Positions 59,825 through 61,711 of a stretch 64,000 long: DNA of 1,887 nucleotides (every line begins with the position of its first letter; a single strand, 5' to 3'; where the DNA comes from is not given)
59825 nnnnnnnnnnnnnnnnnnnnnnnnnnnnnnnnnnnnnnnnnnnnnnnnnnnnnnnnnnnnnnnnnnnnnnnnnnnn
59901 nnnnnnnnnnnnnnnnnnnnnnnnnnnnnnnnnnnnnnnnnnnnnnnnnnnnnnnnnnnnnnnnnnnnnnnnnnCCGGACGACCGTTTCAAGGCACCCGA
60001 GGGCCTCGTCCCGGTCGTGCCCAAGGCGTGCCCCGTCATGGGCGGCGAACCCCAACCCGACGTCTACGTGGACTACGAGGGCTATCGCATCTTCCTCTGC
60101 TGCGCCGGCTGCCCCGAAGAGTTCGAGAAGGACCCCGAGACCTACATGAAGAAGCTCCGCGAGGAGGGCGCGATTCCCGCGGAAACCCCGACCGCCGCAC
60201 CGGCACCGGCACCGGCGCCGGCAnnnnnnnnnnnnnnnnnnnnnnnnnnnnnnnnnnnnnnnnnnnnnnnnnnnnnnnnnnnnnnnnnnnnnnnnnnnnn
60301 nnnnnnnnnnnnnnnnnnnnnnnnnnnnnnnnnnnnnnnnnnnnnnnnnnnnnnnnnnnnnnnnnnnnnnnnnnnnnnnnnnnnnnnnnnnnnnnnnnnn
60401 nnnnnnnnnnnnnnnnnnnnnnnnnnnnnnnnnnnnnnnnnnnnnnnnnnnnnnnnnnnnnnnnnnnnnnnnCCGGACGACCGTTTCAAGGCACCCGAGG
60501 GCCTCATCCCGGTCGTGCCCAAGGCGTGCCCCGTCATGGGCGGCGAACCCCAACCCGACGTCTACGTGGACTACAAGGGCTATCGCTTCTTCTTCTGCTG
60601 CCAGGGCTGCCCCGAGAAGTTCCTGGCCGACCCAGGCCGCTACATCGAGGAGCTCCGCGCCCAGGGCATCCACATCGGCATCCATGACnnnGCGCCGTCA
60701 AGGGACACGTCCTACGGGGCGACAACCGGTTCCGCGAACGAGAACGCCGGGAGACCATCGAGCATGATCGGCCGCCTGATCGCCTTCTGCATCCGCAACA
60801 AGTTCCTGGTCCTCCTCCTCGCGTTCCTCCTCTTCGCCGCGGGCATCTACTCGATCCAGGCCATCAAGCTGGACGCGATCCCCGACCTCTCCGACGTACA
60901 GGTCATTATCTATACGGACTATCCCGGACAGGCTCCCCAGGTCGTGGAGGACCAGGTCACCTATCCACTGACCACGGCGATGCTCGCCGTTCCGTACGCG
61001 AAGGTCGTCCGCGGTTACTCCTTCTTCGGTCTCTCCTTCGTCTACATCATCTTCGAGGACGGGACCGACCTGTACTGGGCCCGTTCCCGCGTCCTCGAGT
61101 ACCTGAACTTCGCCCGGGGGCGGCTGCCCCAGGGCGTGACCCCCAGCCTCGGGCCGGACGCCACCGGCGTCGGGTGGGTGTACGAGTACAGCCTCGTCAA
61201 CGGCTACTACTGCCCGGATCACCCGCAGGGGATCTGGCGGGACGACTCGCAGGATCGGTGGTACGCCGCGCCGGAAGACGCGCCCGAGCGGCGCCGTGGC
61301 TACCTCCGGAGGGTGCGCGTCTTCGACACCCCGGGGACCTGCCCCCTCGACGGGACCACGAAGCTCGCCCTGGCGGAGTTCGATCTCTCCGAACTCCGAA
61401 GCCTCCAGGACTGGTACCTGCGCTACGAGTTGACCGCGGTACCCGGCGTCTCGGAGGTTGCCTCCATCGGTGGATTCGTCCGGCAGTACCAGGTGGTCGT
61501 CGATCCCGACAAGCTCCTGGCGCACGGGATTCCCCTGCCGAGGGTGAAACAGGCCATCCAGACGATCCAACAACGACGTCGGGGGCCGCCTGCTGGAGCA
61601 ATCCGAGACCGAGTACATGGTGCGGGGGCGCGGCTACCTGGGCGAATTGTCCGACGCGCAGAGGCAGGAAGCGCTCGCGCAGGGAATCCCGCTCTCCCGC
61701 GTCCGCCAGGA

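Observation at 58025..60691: CusB-like adaptor with five C-terminal YHS/TRASH metal-binding domains, three generated by a near-perfect 249-bp tandem triplication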

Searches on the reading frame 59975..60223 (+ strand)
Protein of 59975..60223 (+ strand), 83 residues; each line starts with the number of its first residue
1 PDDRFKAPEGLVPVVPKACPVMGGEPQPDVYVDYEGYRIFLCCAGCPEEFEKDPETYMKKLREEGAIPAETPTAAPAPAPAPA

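Call 22: search_protein_representatives(protein=window:59978-60190:+)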
Query: 71 residues. Proteins with E-value up to 0.001 (for the whole library): 3737; up to 1e-10: 722; up to 1e-30: 24. The best 150 are listed.
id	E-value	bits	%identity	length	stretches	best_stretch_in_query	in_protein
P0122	8.6e-50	181.7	51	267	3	14-71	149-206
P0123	2.9e-41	154.6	71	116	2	1-64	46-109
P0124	1.9e-38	145.6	42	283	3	11-68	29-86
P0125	3.2e-38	144.9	39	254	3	16-66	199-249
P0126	3.6e-38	144.7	42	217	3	16-66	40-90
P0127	5.6e-38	144.1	34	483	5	6-66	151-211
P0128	9.2e-38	143.4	50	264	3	17-70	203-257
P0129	3.4e-37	141.6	33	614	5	16-67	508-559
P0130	4.1e-37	141.4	34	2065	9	14-60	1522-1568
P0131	6.1e-37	140.8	39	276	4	12-71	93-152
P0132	2.2e-36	139.1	40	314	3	11-66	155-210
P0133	7.9e-36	137.3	33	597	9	12-60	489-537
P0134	9.8e-36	137.0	45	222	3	14-62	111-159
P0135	1.0e-35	137.0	45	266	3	11-66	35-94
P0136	6.1e-35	134.4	42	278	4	6-64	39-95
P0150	1.2e-28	114.4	34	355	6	16-64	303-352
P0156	3.2e-27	109.9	34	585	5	3-62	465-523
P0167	3.0e-25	103.6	34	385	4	6-66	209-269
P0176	3.9e-24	100.1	37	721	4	15-65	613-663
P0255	1.1e-19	86.0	32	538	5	11-67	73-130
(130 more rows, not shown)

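Call 23: search_protein_families(library=pfam, proteins=[P0129, P0156, P0176, P0127, P0133, P0130, P0255, P0122, P0150, P0167], max_evalue=0.0001)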
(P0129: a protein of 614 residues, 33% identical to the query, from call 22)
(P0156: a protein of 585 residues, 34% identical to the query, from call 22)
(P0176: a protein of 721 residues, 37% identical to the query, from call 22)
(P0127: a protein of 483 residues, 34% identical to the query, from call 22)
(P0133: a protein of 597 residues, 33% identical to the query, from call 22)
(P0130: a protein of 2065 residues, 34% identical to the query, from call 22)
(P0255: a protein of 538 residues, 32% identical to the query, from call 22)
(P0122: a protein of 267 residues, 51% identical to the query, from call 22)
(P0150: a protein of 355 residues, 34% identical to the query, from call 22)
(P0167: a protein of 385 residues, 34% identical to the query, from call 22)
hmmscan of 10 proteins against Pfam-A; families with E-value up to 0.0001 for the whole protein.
P0129 (614 aa): 7 families
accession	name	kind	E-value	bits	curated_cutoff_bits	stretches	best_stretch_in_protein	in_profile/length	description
PF04945.19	YHS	-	8.1e-27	93.4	30.3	1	337-371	7-43/47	YHS domain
PF24273.1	TRASH_HVO_1752_C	-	2.2e-20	73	27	0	392-425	4-38/47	HVO_1752, C-terminal TRASH domain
PF07635.16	PSCyt1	-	2.6e-10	41.2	22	1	46-102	1-56/59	Planctomycete cytochrome C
PF12799.13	LRR_4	-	3.3e-08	34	27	1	228-264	2-37/44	Leucine Rich repeats (2 copies)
PF13855.12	LRR_8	-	4.5e-08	33.2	27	1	228-282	2-56/61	Leucine rich repeat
PF08394.17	Arc_trans_TRASH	-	1e-06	29.2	27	0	414-425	26-37/43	Archaeal TRASH domain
PF11494.13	Ta0938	-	1.4e-05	25.9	27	0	403-425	14-36/92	Ta0938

P0156 (585 aa): 6 families
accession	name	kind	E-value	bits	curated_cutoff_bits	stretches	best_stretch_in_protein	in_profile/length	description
PF04945.19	YHS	-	1.3e-29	102.3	30.3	3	540-578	4-44/47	YHS domain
PF24273.1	TRASH_HVO_1752_C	-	5.8e-15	55.6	27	0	299-337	4-43/47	HVO_1752, C-terminal TRASH domain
PF07635.16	PSCyt1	-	1.1e-14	55.3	22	1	18-77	1-59/59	Planctomycete cytochrome C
PF12799.13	LRR_4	-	9.3e-11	42.1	27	0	177-214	2-38/44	Leucine Rich repeats (2 copies)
PF13516.12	LRR_6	-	1.3e-07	31.5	23.4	0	202-221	5-24/24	Leucine Rich repeat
PF13855.12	LRR_8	-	1.5e-07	31.5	27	1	176-231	1-56/61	Leucine rich repeat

P0176 (721 aa): 5 families
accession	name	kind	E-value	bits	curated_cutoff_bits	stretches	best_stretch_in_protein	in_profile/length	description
PF04945.19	YHS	-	6.2e-22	77.8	30.3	2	502-539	4-43/47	YHS domain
PF07635.16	PSCyt1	-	1.2e-17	64.6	22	1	184-243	1-59/59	Planctomycete cytochrome C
PF24273.1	TRASH_HVO_1752_C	-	5.1e-11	43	27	0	501-534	4-38/47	HVO_1752, C-terminal TRASH domain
PF13855.12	LRR_8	-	5.9e-06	26.4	27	0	359-417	2-60/61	Leucine rich repeat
PF12799.13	LRR_4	-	1.1e-05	25.9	27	0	359-396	2-38/44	Leucine Rich repeats (2 copies)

P0127 (483 aa): 2 families
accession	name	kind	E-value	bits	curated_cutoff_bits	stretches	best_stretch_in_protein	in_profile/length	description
PF04945.19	YHS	-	2.5e-20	72.6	30.3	0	87-125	4-44/47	YHS domain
PF24273.1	TRASH_HVO_1752_C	-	1.2e-11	45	27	0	445-465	22-42/47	HVO_1752, C-terminal TRASH domain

P0133 (597 aa): 3 families
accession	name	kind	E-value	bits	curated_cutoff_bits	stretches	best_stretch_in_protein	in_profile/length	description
PF04945.19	YHS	-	1.5e-29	102.2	30.3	0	564-589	21-46/47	YHS domain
PF24273.1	TRASH_HVO_1752_C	-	2.9e-12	47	27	0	259-280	26-47/47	HVO_1752, C-terminal TRASH domain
PF11494.13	Ta0938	-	1.2e-07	32.4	27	0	236-278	3-43/92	Ta0938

P0130 (2065 aa): 5 families
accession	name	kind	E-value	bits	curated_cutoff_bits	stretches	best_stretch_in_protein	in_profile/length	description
PF04945.19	YHS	-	1.1e-32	112.2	30.3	0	1540-1565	19-44/47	YHS domain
PF24273.1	TRASH_HVO_1752_C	-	9.2e-15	55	27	0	1595-1618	21-44/47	HVO_1752, C-terminal TRASH domain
PF13646.12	HEAT_2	-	5.9e-14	52.5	27.7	2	690-768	6-84/88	HEAT repeats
PF02985.28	HEAT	-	5.9e-10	38.9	23.5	0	719-743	5-29/31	HEAT repeat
PF11494.13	Ta0938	-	1.6e-05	25.6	27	0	1596-1612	20-36/92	Ta0938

P0255 (538 aa): 2 families
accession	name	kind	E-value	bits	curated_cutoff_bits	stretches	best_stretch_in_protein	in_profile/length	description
PF04945.19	YHS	-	1.8e-05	25.1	30.3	0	44-64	25-45/47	YHS domain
PF12018.13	FAP206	-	5.1e-05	23.2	33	0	162-189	223-250/272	Domain of unknown function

P0122 (267 aa): 5 families
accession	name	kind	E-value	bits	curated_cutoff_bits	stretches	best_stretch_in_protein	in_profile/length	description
PF04945.19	YHS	-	8.6e-24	83.7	30.3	3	154-193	4-45/47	YHS domain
PF11494.13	Ta0938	-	1e-10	42.3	27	0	164-197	14-47/92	Ta0938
PF24273.1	TRASH_HVO_1752_C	-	2.3e-09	37.7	27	0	108-128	19-39/47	HVO_1752, C-terminal TRASH domain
PF12156.14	ATPase-cat_bd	-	3.9e-07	31.1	27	0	163-180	14-31/86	Putative metal-binding domain of cation transport ATPase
PF08394.17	Arc_trans_TRASH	-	9.7e-05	22.8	27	0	42-69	10-38/43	Archaeal TRASH domain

P0150 (355 aa): 3 families
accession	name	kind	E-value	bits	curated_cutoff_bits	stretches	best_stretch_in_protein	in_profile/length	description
PF04945.19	YHS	-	7.8e-28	96.7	30.3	2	306-345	4-44/47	YHS domain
PF24273.1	TRASH_HVO_1752_C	-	2.6e-11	43.9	27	0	305-343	4-42/47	HVO_1752, C-terminal TRASH domain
PF11494.13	Ta0938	-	2.5e-07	31.5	27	0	122-140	18-36/92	Ta0938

P0167 (385 aa): 1 family
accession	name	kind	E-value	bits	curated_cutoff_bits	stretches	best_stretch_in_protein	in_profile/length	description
PF24273.1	TRASH_HVO_1752_C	-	1.1e-05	25.9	27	0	231-259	15-43/47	HVO_1752, C-terminal TRASH domain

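Call 33: search_protein_families(library=pfam, proteins=[window:59975-60223:+], max_evalue=0.01)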
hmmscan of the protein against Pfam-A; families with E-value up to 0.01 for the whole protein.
seq(83 aa): 1 family
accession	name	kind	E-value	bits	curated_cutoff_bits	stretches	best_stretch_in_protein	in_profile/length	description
PF04945.19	YHS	-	5.4e-05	23.6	30.3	1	30-58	16-44/47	YHS domain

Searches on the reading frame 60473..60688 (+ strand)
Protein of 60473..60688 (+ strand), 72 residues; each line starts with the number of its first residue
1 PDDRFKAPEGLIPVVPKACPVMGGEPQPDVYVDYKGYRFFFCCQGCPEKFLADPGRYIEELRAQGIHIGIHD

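Call 33: search_protein_families(library=pfam, proteins=[window:60473-60688:+], max_evalue=0.01)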
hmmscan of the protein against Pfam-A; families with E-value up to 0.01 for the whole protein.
seq(72 aa): 1 family
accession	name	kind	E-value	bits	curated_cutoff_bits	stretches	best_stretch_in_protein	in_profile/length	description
PF04945.19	YHS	-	2.1e-09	37.7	30.3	1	30-58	16-44/47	YHS domain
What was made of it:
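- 60503..60664 (+): YHS unit 5 (aa 827-880), ortholog of unit B and of the single unit in relatives. Pfam YHS 37.7 bits (call 33).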

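Call 59: predict_structure(alignment_id=A2)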
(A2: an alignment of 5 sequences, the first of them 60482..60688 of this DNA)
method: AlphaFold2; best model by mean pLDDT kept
length: 69 residues; sequences in the alignment: 5
mean_pLDDT: 58.1   pTM: 0.44
mean pLDDT of the five models: 58.1, 58.1, 50.9, 47.2, 44.9
residues with pLDDT >= 90: 0; 70-90: 10; 50-70: 44; < 50: 15
segments of 3 or more residues with pLDDT < 50: 12-23
pLDDT, mean of each block of 10 residues (from residue 1): 56 43 52 60 64 72 61
secondary structure, 60 per line:
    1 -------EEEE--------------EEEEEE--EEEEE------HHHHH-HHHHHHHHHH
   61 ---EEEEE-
elements in order: E8-11 E26-31 E34-38 H45-49 H51-60 E64-68
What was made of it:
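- Tried and rejected: The AlphaFold2 model of a single unit from a 5-sequence alignment was poor (pLDDT 58) and was not used for fold search (call 59).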

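Call 62: search_solved_structures(query=A2, max_evalue=1, show_alignments=3)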
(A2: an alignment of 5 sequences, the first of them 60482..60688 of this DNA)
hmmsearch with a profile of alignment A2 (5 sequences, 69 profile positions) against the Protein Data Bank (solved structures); distinct sequences matched with E-value up to 1: 12.
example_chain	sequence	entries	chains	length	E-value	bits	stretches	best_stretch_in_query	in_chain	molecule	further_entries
2inp_A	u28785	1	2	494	0.0022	21.1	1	29-56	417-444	Phenol hydroxylase component phN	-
2inn_A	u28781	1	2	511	0.0023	21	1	29-56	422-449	Phenol hydroxylase component phN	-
3u52_A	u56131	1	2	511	0.0023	21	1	29-56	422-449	Phenol hydroxylase component phN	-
2fqh_A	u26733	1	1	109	0.031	17.4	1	20-52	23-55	Hypothetical protein TA0938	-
7da5_A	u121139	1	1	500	0.35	14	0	1-34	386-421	Monocarboxylate transporter 1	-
6lyy_A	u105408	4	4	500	0.35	14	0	1-34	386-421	Monocarboxylate transporter 1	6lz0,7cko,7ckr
4hhu_A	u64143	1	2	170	0.36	14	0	32-61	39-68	OR280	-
7yr5_A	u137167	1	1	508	0.36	14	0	1-34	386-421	Monocarboxylate transporter 1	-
10lk_c1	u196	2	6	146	0.45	13.7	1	22-60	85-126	Lipoprotein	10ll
4ofp_A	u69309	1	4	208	0.52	13.5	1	12-34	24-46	Protein SYG-2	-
9d2f_A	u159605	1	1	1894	0.64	13.2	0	10-56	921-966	Adenylate kinase 9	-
4ofy_D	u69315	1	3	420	0.81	12.9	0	12-34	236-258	Protein SYG-2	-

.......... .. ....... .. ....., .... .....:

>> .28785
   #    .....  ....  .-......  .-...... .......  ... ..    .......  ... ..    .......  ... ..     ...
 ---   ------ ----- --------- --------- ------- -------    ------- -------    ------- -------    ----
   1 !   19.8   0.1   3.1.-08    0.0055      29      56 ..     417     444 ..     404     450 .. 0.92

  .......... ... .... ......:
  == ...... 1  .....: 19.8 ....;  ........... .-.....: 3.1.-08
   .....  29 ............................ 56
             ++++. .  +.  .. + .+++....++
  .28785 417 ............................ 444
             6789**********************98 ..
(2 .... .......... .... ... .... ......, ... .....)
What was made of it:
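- On YHS domain (PF04945) / TRASH: A profile of the units hits the YHS region of phenol hydroxylase 2inp_A at E=0.002 (call 62).
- The nearest solved YHS relatives are phenol hydroxylase 2inp (E=0.002) and Ta0938 (E=0.03) (call 62). The nearest solved relatives are the phenol hydroxylase YHS domain and Ta0938 (call 62).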

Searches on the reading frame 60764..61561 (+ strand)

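Call 71: search_protein_families(library=pfam, proteins=[window:60764-61561:+], max_evalue=0.01)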
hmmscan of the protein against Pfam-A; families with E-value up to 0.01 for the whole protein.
window:60764-61561:+ (266 aa): 1 family
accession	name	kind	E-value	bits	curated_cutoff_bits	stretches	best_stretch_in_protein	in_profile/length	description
PF00873.25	ACR_tran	-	6.7e-37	127.2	28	2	6-146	2-143/1021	AcrB/AcrD/AcrF family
